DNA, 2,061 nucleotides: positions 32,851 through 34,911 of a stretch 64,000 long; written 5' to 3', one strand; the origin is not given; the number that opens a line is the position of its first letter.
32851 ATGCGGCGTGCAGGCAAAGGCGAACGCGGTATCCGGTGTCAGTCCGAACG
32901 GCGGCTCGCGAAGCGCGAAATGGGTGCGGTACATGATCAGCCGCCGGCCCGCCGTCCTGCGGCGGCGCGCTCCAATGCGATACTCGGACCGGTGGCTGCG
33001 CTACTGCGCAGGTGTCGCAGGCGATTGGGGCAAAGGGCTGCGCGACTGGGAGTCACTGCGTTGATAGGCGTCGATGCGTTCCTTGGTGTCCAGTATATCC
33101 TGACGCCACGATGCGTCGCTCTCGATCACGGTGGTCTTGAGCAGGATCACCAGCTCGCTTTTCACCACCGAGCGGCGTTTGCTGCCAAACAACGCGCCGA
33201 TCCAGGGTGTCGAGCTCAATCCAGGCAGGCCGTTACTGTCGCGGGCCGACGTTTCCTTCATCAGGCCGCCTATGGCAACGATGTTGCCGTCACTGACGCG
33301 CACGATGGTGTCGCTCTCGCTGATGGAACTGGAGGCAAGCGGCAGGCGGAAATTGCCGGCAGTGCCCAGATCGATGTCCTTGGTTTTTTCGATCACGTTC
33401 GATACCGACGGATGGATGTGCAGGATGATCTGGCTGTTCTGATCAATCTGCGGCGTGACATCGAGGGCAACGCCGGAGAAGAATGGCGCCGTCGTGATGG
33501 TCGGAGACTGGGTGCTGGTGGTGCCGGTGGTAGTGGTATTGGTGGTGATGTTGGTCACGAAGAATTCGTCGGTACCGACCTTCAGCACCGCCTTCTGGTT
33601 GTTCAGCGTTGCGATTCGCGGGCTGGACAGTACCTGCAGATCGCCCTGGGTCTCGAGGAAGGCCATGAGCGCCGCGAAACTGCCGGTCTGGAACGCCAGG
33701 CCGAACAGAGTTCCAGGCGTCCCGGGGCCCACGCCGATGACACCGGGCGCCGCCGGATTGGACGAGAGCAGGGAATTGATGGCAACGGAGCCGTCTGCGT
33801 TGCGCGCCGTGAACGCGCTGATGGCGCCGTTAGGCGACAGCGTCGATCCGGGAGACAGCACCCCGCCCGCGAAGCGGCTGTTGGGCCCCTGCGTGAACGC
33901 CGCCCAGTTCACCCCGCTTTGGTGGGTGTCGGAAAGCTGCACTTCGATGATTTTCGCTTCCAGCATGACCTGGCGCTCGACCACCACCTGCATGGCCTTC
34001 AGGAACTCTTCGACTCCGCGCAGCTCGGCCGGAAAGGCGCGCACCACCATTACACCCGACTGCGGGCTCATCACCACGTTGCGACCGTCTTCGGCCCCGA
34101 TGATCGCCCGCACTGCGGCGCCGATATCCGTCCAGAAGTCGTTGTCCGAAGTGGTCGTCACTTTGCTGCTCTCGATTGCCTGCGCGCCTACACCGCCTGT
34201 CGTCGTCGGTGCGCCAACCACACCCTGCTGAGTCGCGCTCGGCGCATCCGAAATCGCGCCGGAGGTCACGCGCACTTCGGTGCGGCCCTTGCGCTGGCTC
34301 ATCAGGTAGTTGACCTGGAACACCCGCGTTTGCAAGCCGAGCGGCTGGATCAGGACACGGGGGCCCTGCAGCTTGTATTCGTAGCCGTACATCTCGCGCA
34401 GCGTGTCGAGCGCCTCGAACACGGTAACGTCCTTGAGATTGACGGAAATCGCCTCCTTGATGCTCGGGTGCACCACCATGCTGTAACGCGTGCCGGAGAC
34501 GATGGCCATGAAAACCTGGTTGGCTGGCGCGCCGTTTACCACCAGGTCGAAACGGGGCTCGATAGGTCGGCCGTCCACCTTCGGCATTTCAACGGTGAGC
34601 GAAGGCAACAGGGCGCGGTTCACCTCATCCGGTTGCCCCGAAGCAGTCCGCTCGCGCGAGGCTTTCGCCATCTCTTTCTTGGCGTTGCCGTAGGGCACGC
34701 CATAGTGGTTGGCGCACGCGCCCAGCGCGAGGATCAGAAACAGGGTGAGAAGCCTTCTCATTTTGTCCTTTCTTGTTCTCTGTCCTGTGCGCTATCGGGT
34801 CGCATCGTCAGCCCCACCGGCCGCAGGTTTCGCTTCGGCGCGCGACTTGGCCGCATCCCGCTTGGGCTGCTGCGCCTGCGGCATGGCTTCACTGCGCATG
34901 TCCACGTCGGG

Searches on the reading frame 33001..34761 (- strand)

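Call 52: search_protein_families(library=pfam, proteins=[window:33001-34761:-], max_evalue=0.001)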
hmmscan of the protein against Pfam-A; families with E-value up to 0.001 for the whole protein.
window:33001-34761:- (586 aa): 3 families
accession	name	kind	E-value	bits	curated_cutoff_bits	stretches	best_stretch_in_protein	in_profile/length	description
PF00263.26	Secretin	-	6.2e-37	127.2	27.5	1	369-546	2-168/169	Bacterial type II and III secretion system protein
PF07655.18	Secretin_N_2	-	2.8e-19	69.9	23.4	1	145-235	1-91/91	Secretin N-terminal domain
PF07660.19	STN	-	9e-06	25.8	28.4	1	94-138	2-49/52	Secretin and TonB N terminus short domain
